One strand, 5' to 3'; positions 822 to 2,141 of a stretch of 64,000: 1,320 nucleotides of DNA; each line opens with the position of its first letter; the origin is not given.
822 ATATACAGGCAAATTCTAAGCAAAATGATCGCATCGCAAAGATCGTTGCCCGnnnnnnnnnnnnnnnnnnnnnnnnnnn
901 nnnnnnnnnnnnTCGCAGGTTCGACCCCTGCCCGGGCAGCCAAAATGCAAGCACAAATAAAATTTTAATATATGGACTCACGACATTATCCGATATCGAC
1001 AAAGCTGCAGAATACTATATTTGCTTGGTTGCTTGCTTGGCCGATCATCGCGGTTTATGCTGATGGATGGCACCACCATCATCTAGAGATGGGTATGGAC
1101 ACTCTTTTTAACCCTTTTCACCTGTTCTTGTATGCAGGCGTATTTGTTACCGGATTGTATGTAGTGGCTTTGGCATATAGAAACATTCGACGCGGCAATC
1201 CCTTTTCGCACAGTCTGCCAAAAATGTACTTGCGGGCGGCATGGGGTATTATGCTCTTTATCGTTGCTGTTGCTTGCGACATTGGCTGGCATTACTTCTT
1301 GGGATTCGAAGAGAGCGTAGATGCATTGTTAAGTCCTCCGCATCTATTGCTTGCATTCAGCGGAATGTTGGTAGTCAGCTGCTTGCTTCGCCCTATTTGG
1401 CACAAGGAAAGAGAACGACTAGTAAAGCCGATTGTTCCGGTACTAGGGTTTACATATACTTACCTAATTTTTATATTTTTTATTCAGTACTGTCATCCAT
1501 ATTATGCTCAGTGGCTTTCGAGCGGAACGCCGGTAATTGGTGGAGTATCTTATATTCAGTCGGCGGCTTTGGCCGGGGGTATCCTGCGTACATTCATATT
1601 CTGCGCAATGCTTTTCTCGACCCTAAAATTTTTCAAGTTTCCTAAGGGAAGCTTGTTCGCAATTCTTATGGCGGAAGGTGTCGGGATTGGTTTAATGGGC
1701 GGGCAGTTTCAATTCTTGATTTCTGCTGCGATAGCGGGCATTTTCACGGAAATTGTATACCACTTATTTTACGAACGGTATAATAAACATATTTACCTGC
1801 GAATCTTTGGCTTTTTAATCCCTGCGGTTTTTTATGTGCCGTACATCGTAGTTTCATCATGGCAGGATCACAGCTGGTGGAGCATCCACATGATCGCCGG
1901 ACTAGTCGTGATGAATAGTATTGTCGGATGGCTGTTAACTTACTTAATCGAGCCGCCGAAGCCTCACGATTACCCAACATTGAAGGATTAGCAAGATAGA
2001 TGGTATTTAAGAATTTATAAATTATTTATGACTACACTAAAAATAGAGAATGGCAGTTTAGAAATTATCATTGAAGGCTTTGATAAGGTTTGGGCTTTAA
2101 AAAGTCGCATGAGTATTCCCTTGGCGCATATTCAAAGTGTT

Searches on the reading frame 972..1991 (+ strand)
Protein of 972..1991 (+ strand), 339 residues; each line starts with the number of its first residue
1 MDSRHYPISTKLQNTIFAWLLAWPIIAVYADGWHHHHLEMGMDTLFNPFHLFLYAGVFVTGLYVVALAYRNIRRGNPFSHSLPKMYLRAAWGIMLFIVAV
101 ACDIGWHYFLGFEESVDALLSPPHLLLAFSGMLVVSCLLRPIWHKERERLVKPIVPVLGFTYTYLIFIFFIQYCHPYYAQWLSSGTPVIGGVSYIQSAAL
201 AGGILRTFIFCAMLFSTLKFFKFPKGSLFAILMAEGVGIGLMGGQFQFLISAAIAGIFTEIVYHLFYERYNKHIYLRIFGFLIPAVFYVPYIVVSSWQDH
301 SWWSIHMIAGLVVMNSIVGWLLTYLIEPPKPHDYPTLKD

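Call 71: find_encoding_contigs(protein=window:972-1991:+, flank=10000, max_places=2)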
Protein window:972-1991:+ (339 aa): 1 contig read that carries it; 1 place shown.
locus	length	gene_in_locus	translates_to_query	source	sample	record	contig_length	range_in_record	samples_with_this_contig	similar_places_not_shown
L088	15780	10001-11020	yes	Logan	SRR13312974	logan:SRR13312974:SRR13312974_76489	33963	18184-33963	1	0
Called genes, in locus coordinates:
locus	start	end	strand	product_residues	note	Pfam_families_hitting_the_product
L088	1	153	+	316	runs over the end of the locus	PF07549:Sec_GG, PF02355:SecD_SecF_C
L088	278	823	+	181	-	PF04011:LemA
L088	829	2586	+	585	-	PF09972:DUF2207, PF20990:DUF2207_C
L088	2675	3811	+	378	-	PF04545:Sigma70_r4, PF05066:HARE-HTH (faint)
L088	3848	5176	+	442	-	PF26449:DUF8128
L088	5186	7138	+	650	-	PF01935:DUF87 (faint), PF02534:T4SS-DNA_transf (faint), PF10412:TrwB_AAD_bind, PF12696:TraG-D_C (weak)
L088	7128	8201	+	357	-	PF02540:NAD_synthase (faint), PF02568:ThiI (weak), PF03054:tRNA_Me_trans, PF20259:tRNA_Me_trans_M, PF20258:tRNA_Me_trans_C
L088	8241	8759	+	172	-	PF00719:Pyrophosphatase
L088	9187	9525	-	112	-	PF12732:YtxH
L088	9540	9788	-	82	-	-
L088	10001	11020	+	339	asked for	-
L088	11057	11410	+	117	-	-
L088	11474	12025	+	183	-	PF03352:Adenine_glyco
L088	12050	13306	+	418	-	PF00070:Pyr_redox (faint), PF00890:FAD_binding_2, PF01134:GIDA (faint), PF01266:DAO (faint), PF03486:HI0933_like, PF07992:Pyr_redox_2, PF12831:FAD_oxidored, PF22780:HI0933_like_1st, +2 more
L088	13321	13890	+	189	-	PF03193:RsgA_GTPase (faint), PF02421:FeoB_N, PF00350:Dynamin_N (faint), PF01926:MMR_HSR1, PF00009:GTP_EFTU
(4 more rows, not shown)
